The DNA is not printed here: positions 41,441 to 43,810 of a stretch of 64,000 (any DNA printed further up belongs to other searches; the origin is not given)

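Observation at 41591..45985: Tandem, diverged paralog pair with an unusual GYF + BTB/BACK + conserved C-terminal domain architecture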

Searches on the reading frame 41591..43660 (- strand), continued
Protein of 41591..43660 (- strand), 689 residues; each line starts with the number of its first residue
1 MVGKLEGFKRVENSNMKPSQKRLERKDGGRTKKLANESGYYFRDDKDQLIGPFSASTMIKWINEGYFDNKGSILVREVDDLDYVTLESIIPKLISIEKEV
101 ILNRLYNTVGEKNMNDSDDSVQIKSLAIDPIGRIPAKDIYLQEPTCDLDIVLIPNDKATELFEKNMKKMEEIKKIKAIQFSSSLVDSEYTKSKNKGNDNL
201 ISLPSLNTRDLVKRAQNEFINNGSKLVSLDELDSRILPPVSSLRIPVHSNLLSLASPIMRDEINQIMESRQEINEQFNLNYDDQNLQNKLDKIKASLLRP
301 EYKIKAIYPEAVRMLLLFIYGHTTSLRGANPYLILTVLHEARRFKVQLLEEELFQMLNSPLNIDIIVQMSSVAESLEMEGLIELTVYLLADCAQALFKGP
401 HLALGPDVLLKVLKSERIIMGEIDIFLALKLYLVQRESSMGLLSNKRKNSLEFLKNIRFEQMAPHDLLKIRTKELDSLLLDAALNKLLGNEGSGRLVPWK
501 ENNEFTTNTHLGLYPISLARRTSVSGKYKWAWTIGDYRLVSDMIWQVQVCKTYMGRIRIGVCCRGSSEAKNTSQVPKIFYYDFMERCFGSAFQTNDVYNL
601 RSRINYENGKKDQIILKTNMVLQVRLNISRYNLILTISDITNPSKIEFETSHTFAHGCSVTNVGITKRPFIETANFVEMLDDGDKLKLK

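Call 52: search_solved_structures(query=A2, max_evalue=1e-9, show_alignments=4)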
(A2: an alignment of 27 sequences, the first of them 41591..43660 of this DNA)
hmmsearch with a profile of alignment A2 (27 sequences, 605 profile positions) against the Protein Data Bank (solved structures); distinct sequences matched with E-value up to 1e-9: 4.
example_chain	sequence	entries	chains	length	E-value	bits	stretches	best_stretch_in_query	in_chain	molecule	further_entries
9ya0_KA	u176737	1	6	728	2.2e-178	597.8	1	9-602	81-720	PCR14, TGME49_311880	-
3i3n_A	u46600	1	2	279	4.8e-11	45.1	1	170-382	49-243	Kelch-like protein 11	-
4ap2_A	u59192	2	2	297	5.7e-11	44.9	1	170-382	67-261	KELCH-LIKE PROTEIN 11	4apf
4hxi_A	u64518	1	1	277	6.2e-10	41.4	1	157-350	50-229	Kelch-like protein 3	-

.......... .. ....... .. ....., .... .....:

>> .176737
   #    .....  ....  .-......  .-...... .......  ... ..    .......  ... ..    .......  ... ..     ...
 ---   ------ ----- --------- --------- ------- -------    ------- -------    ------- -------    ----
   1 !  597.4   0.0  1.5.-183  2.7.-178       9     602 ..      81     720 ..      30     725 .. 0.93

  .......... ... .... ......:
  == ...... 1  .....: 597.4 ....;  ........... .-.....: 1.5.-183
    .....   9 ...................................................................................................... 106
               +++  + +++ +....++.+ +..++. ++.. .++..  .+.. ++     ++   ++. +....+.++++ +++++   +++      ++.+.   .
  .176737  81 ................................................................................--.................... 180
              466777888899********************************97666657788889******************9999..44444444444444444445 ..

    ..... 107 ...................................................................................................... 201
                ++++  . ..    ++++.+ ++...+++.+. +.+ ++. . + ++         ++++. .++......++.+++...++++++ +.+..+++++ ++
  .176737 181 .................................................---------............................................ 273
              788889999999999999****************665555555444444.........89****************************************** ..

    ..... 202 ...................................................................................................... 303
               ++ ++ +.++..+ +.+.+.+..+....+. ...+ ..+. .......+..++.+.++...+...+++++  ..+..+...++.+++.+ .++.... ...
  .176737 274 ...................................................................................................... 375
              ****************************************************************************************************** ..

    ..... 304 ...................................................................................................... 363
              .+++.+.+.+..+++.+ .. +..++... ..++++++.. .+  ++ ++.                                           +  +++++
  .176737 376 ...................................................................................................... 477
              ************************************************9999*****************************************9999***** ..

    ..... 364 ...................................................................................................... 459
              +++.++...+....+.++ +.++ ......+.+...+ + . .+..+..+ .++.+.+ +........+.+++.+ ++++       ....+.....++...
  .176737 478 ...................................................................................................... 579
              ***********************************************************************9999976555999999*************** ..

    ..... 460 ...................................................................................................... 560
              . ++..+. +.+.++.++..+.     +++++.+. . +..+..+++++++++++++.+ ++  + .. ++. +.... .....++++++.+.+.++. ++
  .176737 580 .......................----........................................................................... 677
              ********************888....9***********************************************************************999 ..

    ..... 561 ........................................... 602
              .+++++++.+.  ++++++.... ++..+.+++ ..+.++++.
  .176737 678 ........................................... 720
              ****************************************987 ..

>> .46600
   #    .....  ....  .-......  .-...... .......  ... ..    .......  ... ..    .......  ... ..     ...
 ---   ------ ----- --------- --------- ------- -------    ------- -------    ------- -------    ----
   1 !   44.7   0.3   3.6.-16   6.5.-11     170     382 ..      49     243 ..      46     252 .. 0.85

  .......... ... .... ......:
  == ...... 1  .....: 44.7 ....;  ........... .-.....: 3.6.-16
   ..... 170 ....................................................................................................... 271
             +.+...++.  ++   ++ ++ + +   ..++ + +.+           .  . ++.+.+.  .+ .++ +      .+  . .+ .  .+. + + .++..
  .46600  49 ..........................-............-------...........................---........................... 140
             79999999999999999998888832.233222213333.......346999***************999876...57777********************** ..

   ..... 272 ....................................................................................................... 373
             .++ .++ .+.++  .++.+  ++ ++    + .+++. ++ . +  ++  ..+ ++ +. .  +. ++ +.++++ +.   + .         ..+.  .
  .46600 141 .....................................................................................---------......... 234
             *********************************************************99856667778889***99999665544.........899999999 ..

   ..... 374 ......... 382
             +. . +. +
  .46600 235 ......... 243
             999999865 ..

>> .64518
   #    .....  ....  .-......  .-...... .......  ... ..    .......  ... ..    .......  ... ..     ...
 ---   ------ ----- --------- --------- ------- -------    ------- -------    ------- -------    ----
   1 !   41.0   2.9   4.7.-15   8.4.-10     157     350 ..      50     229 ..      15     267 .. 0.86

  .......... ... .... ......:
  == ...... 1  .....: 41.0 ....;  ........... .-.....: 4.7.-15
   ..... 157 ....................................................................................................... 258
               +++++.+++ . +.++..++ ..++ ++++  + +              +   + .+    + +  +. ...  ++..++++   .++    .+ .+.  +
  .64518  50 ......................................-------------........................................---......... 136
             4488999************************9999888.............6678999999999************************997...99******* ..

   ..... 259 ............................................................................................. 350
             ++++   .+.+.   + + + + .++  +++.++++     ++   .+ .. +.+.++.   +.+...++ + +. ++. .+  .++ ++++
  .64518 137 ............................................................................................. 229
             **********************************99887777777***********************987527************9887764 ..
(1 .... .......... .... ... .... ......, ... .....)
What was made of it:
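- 42626..42940 (-): Paralog A BTB/POZ core (residues ~241-345), with a helical insertion of about 30-40 residues after the 'SPxxxx' helix. Profile alignment to KLHL11 and KLHL3 (call 52).
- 42191..42625 (-): Paralog A BACK-like helical domain (residues ~346-490). The profile alignment to KLHL11 runs through BACK (call 52).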

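Call 53: predict_structure(alignment_id=A2)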
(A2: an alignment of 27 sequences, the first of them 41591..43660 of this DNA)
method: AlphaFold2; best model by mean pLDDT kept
length: 689 residues; sequences in the alignment: 27
mean_pLDDT: 73.3   pTM: 0.63
mean pLDDT of the five models: 73.3, 72.9, 71.4, 71.3, 70.9
residues with pLDDT >= 90: 206; 70-90: 259; 50-70: 76; < 50: 148
segments of 3 or more residues with pLDDT < 50: 1-37, 105-141, 175-240, 568-572
pLDDT, mean of each block of 10 residues (from residue 1): 30 28 28 45 83 85 81 83 85 80 50 26 24 40 72 75 62 44 33 35 34 39 31 36 78 89 87 66 66 67 83 87 75 86 90 86 86 85 93 91 87 93 92 73 54 90 89 89 90 90 92 89 77 95 94 93 71 77 93 92 83 80 94 94 80 91 88 96 92
secondary structure, 60 per line:
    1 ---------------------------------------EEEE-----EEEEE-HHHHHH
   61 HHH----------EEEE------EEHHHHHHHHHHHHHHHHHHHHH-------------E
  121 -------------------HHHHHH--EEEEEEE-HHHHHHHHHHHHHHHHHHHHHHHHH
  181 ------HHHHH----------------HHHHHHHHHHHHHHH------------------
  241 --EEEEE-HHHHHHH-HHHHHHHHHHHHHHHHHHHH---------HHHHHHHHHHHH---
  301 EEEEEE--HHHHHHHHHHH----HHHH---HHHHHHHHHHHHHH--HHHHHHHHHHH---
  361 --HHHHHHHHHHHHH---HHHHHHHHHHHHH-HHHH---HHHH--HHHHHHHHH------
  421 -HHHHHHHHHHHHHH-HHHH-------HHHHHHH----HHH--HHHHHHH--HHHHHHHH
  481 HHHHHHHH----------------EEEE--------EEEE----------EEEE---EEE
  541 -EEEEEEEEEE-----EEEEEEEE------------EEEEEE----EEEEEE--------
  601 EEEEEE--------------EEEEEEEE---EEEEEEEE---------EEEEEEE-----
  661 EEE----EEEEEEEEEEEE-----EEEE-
elements in order (helices of 4 or more, strands of 3 or more residues): E40-43 E49-53 H55-63 E74-77 H86-106 H140-145 E148-154 H156-180 H187-191 H208-222 E243-247 H249-255 H257-276 H286-297 E301-306 H309-319 H324-327 H331-344 H347-357 H363-375 H379-391 H393-396 H400-403 H406-414 H422-435 H437-440 H448-454 H464-470 H473-488 E505-508 E517-520 E531-534 E538-540 E542-551 E557-564 E577-582 E587-592 E601-606 E621-628 E632-639 E649-655 E661-663 E668-679 E685-688
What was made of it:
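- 42626..42940 (-): Secondary structure in call 53.
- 41594..42190 (-): Paralog A C-terminal SPRY-fold beta-sandwich (residues ~491-689). It contains the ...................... block. pLDDT 77-96 (call 53).
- On Cullin-3 substrate adaptor: The region is predicted helical and is followed by a 30-40 residue insertion (call 53).
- The AF2 model of A (pLDDT 73, pTM 0.63; call 53) superposes on the cryo-EM chains.
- Tried and rejected: I replaced it with a 27-sequence family alignment (pLDDT 73; call 53).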

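Call 56: fold_search(model_id=the predicted structure, library=pdb)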
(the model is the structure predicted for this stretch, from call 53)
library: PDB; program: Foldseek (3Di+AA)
matches with E <= 10: 1347; with E <= 0.001: 109
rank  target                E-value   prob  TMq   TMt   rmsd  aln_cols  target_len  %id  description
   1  9ya0_KE               2.1e-32  1.00  0.56  0.85   3.2       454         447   28  Cryo-EM structure of pre-conoid ring 2 (PCR P2 ring)from Toxoplasma gondii (released 2025-11-19)
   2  9ya0_KA               6.9e-27  1.00  0.53  0.76   6.5       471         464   28  Cryo-EM structure of pre-conoid ring 2 (PCR P2 ring)from Toxoplasma gondii (released 2025-11-19)
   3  8h38_M                1.1e-07  1.00  0.26  0.31  19.4       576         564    9  Cryo-EM Structure of the KBTBD2-CRL3~N8-CSN(mutate) complex (released 2023-10-11)
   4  8h3a_M                1.6e-07  1.00  0.25  0.30  18.6       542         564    9  Cryo-EM Structure of the KBTBD2-CRL3~N8(removed)-CSN complex (released 2023-10-11)
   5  8h38_I                5.5e-07  1.00  0.26  0.31  18.9       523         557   12  Cryo-EM Structure of the KBTBD2-CRL3~N8-CSN(mutate) complex (released 2023-10-11)
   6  8gq6_B                5.8e-07  1.00  0.24  0.29  18.9       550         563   10  Cryo-EM Structure of the KBTBD2-CUL3-Rbx1 dimeric complex (released 2023-09-06)
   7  8h37_P                6.8e-07  1.00  0.25  0.30  14.3       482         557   11  Cryo-EM Structure of the KBTBD2-CUL3-Rbx1-p85a tetrameric complex (released 2023-10-11)
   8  8h33_B                7.2e-07  1.00  0.27  0.32  16.8       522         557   10  Cryo-EM Structure of the KBTBD2-Cul3-Rbx1 tetrameric complex (released 2023-10-11)
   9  8h36_B                8.0e-07  1.00  0.24  0.29  17.9       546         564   10  Cryo-EM Structure of the KBTBD2-CUL3-Rbx1-p85a dimeric complex (released 2023-10-11)
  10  8h36_A                8.9e-07  1.00  0.26  0.30  14.3       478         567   11  Cryo-EM Structure of the KBTBD2-CUL3-Rbx1-p85a dimeric complex (released 2023-10-11)
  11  8h33_J                9.9e-07  1.00  0.25  0.30  19.3       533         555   11  Cryo-EM Structure of the KBTBD2-Cul3-Rbx1 tetrameric complex (released 2023-10-11)
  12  8h33_A                1.2e-06  1.00  0.27  0.32  18.6       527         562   12  Cryo-EM Structure of the KBTBD2-Cul3-Rbx1 tetrameric complex (released 2023-10-11)
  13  8gq6_A                2.0e-06  1.00  0.26  0.31  19.0       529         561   11  Cryo-EM Structure of the KBTBD2-CUL3-Rbx1 dimeric complex (released 2023-09-06)
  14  4b1m_C                3.8e-06  1.00  0.17  0.52   6.2       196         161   10  CARBOHYDRATE BINDING MODULE CBM66 FROM BACILLUS SUBTILIS (released 2012-12-12)
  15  4wv8_D                4.5e-06  1.00  0.16  0.36   8.4       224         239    9  Crystal structure of a recombinant Vatairea macrocarpa seed lectin complexed with lactose (released 2016-01-27)
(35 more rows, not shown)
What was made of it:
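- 41594..42190 (-): Foldseek hits to ConA-like and SPRY folds (call 56).
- On PCR14 (apicomplexan preconoidal ring P2 subunit): Foldseek TM 0.85 to chain KE (call 56).
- Foldseek gives 9ya0_KE E 2.1e-32, TM 0.85, rmsd 3.2 A, and 9ya0_KA TM 0.76 (call 56).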
